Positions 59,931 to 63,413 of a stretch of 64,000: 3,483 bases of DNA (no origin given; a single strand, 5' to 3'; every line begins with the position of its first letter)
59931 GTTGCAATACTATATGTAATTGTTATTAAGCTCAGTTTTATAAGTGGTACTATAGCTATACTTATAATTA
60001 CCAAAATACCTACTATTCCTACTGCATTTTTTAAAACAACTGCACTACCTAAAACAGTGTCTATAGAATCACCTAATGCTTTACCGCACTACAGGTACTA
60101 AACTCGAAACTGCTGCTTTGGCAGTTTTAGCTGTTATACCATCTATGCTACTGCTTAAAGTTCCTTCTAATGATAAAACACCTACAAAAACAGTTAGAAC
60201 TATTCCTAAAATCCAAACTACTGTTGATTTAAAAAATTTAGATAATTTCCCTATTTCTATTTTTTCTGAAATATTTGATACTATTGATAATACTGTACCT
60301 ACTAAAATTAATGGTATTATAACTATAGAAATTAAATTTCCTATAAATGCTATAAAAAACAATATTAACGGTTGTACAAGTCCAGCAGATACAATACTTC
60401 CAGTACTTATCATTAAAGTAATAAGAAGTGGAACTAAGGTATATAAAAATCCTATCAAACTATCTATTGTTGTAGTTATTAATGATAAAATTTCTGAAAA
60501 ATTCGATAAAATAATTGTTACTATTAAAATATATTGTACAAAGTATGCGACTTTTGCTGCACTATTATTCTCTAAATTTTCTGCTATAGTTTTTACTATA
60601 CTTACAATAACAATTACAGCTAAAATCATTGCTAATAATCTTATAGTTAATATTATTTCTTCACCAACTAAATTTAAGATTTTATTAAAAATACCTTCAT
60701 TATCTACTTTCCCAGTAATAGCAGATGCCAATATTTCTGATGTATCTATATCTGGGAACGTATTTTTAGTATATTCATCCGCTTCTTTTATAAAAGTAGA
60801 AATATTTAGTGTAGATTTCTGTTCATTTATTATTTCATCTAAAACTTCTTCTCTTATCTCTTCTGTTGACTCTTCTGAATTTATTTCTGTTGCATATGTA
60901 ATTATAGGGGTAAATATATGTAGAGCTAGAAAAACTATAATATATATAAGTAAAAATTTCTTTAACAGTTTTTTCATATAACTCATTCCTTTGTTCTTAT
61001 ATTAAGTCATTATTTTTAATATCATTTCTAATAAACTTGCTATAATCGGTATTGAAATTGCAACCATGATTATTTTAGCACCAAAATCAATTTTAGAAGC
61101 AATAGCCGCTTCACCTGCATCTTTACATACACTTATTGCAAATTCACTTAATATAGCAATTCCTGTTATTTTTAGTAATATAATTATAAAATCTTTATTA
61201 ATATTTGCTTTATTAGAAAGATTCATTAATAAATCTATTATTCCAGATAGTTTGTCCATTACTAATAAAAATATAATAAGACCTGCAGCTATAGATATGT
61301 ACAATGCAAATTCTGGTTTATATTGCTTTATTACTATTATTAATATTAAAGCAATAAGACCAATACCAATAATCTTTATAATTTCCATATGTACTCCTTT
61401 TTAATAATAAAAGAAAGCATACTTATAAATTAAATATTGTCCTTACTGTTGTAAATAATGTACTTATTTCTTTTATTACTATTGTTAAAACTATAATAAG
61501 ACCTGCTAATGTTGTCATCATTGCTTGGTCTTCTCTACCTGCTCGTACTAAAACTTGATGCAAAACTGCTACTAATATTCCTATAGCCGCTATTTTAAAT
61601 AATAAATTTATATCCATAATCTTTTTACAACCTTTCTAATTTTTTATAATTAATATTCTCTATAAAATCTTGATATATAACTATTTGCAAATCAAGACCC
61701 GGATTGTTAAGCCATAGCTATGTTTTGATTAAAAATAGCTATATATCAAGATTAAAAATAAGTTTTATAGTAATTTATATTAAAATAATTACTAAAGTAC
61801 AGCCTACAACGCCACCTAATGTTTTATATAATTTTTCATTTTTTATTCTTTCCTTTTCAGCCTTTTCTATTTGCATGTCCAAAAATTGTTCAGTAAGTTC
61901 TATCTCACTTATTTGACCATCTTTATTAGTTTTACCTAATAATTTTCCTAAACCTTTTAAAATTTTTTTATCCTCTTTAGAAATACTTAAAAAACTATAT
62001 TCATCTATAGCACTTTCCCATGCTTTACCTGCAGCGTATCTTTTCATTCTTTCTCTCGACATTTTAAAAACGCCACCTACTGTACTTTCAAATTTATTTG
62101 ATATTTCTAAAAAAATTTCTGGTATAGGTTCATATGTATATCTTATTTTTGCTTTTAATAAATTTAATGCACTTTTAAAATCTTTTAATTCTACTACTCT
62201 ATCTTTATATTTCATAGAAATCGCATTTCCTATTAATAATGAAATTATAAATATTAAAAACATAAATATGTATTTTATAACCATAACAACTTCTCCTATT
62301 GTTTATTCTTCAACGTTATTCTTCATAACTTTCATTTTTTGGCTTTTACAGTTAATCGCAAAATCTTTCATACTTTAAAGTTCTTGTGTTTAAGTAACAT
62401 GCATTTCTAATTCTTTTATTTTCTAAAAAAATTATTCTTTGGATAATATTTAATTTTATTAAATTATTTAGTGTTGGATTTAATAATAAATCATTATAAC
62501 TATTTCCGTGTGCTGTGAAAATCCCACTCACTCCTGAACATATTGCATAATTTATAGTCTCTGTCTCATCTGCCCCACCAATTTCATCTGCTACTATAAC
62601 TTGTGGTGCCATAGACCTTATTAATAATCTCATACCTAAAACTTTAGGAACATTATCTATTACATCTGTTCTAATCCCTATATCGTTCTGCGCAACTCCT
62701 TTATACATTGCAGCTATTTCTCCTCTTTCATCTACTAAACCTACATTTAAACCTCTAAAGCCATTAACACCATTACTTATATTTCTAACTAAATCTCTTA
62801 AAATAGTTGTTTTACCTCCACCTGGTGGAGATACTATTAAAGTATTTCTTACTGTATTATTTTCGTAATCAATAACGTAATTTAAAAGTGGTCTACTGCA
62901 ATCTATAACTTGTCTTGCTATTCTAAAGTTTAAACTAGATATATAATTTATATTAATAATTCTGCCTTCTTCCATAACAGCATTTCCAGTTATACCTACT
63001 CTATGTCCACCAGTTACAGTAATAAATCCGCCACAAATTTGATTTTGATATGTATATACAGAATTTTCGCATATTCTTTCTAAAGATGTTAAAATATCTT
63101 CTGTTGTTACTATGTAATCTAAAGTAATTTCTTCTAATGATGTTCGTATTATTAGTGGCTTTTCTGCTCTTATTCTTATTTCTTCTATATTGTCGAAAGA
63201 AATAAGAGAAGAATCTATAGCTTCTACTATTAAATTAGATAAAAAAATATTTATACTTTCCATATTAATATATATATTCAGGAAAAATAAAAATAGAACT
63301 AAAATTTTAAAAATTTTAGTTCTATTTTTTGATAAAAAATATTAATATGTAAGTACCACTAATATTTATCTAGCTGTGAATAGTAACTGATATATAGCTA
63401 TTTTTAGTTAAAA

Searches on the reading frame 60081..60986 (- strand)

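Call 45: search_protein_families(library=pfam, proteins=[window:60081-60986:-], max_evalue=0.00001)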
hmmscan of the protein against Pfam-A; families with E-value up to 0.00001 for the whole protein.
window:60081-60986:- (301 aa): 1 family
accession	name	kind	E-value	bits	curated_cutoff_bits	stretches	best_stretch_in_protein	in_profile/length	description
PF09546.15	Spore_III_AE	-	4.3e-49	167.9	27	1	81-300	2-222/321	Stage III sporulation protein AE (spore_III_AE)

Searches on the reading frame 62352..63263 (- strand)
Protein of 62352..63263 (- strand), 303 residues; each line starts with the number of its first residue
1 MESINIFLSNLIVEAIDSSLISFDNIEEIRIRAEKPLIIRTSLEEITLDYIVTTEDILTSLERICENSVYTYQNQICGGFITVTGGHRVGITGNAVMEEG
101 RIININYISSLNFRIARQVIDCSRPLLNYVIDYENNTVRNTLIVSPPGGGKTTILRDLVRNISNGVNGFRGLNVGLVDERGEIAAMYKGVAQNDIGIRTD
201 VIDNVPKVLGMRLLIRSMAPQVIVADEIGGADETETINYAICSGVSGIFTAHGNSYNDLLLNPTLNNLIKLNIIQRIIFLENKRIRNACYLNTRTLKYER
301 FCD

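Call 45: search_protein_families(library=pfam, proteins=[window:62352-63263:-], max_evalue=0.00001)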
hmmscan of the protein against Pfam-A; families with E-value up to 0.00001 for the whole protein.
window:62352-63263:- (303 aa): 1 family
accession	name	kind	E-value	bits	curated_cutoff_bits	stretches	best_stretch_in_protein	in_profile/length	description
PF19568.5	Spore_III_AA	-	5.1e-88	295.5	27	1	3-284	6-290/306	Sporulation stage III, protein AA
